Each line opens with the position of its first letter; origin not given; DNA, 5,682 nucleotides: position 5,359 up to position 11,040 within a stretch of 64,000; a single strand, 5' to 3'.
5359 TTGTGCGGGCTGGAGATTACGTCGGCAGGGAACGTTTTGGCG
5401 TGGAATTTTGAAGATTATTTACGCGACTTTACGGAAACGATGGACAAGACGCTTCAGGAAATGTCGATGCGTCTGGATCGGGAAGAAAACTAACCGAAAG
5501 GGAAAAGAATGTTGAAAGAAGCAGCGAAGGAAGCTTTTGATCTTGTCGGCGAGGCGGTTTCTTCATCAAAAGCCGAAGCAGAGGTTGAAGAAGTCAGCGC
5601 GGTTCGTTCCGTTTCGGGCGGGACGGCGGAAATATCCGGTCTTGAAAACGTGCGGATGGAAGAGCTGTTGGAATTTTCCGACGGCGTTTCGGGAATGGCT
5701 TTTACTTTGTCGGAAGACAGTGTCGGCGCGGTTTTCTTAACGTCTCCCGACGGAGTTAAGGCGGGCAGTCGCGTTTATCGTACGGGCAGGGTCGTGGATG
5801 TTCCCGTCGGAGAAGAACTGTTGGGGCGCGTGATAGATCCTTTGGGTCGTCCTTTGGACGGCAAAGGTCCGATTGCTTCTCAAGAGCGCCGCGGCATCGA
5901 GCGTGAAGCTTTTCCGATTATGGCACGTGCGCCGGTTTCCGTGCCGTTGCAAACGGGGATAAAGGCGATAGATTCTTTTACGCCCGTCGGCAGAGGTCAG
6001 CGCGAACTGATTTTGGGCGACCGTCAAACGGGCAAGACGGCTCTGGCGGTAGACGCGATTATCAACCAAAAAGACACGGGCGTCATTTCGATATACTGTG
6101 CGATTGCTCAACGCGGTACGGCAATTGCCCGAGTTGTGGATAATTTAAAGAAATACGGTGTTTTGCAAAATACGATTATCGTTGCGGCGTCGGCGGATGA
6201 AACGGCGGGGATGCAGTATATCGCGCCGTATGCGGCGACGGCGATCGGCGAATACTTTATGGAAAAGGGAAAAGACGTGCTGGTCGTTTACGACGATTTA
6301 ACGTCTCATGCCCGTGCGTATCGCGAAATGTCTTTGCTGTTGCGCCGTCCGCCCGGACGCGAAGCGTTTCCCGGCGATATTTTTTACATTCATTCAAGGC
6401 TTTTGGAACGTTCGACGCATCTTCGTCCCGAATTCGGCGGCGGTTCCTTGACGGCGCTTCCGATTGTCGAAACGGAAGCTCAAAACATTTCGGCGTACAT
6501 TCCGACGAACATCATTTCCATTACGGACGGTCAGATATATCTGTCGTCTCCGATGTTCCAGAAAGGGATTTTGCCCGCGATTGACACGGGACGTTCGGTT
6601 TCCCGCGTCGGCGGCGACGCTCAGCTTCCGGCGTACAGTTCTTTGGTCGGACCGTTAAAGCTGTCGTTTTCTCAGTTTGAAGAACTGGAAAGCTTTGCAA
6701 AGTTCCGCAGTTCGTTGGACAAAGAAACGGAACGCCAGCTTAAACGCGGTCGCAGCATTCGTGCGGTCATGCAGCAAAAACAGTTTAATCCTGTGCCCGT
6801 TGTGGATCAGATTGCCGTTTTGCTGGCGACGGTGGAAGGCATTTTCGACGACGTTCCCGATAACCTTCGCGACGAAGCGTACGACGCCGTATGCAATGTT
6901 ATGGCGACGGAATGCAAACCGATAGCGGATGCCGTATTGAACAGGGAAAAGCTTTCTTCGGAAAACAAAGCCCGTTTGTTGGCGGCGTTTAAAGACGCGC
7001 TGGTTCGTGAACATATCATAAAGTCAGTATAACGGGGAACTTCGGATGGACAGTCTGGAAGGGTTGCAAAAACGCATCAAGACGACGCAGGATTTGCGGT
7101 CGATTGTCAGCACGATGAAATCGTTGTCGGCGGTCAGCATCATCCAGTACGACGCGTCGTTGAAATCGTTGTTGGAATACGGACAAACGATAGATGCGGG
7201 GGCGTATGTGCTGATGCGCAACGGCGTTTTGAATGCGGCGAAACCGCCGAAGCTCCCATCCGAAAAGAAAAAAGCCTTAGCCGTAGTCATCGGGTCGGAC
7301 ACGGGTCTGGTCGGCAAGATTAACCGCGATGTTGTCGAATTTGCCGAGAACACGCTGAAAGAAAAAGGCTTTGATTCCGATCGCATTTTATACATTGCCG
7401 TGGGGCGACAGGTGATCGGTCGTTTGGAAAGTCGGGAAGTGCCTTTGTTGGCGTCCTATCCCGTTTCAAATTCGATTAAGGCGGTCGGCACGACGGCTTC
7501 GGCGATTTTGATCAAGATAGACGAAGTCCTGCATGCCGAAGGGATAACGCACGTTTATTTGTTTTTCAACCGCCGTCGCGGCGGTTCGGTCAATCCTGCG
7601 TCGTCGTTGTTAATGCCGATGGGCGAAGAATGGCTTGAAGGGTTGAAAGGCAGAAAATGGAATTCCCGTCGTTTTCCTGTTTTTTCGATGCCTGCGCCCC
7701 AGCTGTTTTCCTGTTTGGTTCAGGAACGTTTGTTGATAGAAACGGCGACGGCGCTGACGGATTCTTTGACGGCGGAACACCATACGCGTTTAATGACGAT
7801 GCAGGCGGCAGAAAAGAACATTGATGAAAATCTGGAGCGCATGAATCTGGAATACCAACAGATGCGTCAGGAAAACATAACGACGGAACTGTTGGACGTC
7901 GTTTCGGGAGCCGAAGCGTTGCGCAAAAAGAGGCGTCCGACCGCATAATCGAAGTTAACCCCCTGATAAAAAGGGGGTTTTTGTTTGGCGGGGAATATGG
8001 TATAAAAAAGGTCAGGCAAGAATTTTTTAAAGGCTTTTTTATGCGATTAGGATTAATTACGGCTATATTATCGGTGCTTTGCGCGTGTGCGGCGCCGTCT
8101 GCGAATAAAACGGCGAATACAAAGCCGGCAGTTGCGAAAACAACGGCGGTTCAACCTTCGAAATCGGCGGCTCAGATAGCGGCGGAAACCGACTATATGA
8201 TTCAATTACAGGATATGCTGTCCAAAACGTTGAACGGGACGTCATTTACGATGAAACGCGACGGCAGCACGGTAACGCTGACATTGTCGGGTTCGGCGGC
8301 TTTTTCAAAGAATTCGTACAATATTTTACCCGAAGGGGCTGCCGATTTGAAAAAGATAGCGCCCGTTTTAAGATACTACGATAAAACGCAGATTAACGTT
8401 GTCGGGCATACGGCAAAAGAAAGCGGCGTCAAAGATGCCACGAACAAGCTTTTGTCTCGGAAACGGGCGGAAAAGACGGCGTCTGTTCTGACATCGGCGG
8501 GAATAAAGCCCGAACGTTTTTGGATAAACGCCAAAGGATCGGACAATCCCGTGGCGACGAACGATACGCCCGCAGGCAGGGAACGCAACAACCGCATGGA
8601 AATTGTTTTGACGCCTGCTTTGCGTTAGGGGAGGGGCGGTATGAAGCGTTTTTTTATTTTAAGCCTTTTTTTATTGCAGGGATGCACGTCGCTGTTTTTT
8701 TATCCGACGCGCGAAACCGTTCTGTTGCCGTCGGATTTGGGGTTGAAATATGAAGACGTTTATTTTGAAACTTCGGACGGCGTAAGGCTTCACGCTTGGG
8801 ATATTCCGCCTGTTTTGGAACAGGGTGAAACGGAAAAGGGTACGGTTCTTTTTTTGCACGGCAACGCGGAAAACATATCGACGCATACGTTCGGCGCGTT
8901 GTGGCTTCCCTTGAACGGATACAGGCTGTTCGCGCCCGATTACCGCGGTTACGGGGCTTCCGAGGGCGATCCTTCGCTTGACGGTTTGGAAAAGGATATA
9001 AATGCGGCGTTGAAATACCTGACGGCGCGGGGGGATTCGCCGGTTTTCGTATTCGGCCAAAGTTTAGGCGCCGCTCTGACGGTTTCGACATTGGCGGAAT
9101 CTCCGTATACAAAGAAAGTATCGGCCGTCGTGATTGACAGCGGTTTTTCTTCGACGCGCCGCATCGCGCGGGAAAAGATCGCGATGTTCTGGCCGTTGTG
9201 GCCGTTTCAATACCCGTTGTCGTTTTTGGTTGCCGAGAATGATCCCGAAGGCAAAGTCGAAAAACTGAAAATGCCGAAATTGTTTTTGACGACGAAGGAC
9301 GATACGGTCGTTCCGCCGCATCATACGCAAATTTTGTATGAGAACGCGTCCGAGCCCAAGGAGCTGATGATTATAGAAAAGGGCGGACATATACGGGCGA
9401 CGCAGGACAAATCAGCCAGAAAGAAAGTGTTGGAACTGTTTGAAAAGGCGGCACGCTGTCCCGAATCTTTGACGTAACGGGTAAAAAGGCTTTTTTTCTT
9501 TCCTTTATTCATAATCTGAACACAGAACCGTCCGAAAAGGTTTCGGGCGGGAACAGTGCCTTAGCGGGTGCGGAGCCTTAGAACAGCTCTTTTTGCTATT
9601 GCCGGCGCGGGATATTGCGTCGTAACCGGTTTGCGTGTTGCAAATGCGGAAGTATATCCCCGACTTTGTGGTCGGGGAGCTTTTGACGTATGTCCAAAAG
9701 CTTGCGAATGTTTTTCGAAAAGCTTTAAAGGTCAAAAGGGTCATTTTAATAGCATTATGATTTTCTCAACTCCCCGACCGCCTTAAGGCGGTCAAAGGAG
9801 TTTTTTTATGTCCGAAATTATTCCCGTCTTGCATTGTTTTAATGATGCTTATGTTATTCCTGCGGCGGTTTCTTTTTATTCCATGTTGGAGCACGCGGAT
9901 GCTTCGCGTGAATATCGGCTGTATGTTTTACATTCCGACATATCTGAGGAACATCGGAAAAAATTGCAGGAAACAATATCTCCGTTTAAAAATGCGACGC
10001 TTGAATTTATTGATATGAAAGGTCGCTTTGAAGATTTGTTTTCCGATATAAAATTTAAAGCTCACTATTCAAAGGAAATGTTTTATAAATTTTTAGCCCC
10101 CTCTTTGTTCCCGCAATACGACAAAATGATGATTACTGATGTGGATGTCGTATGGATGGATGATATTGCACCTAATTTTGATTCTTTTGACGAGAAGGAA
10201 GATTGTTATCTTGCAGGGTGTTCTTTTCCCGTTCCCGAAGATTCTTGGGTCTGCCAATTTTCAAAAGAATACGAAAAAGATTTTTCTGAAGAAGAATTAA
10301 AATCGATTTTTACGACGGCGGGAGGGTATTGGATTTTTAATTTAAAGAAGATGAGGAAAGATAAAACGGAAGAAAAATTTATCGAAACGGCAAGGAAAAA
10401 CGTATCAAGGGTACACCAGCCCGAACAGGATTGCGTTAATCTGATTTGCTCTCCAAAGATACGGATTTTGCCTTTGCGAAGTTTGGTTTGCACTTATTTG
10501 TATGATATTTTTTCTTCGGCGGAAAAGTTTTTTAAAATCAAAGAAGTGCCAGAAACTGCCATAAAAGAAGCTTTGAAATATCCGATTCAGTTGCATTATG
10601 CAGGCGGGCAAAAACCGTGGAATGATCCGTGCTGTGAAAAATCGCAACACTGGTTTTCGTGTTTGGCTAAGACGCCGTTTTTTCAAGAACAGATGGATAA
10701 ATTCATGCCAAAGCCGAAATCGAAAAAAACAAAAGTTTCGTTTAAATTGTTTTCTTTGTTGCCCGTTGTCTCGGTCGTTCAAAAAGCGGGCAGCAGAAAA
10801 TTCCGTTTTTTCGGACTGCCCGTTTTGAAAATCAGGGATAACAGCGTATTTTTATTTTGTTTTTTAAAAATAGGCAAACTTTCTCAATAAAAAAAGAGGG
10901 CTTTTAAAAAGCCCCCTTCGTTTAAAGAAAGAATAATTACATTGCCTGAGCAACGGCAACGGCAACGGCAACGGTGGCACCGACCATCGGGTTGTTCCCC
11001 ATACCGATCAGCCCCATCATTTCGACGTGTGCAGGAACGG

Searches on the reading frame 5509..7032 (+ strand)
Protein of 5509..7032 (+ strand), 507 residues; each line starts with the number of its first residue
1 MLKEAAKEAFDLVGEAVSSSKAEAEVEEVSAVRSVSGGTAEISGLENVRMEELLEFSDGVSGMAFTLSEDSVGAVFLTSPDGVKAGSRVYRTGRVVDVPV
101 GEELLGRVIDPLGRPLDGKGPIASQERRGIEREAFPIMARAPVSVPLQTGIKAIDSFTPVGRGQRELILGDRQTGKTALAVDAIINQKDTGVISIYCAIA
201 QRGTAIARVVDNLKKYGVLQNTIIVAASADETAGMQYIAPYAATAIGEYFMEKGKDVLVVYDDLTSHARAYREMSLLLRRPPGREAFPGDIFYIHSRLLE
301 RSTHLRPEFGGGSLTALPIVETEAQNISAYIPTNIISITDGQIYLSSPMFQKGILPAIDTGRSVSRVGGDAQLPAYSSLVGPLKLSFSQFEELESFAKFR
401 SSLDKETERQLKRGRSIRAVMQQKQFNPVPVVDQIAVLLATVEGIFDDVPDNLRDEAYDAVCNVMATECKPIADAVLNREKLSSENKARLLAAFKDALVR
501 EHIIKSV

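Call 60: search_protein_families(library=pfam, proteins=[window:5509-7032:+], max_evalue=0.00001)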
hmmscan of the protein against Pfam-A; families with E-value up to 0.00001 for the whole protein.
window:5509-7032:+ (507 aa): 3 families
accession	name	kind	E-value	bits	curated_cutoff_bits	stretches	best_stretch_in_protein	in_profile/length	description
PF00006.31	ATP-synt_ab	-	1.2e-80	270.6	29.5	1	150-365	1-213/213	ATP synthase alpha/beta family, nucleotide-binding domain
PF00306.32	ATP-synt_ab_C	-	1.3e-27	97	27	1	372-496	1-125/126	ATP synthase alpha/beta chain, C terminal domain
PF02874.29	ATP-synt_ab_N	-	5.1e-09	37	20.9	1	27-93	3-69/69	ATP synthase alpha/beta family, beta-barrel domain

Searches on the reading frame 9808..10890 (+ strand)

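Call 60: search_protein_families(library=pfam, proteins=[window:9808-10890:+], max_evalue=0.00001)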
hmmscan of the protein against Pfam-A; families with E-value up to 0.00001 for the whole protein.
window:9808-10890:+ (360 aa): 1 family
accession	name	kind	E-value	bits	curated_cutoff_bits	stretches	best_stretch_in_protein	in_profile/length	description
PF01501.26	Glyco_transf_8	-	2.1e-29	103.3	24.3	1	7-273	2-251/253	Glycosyl transferase family 8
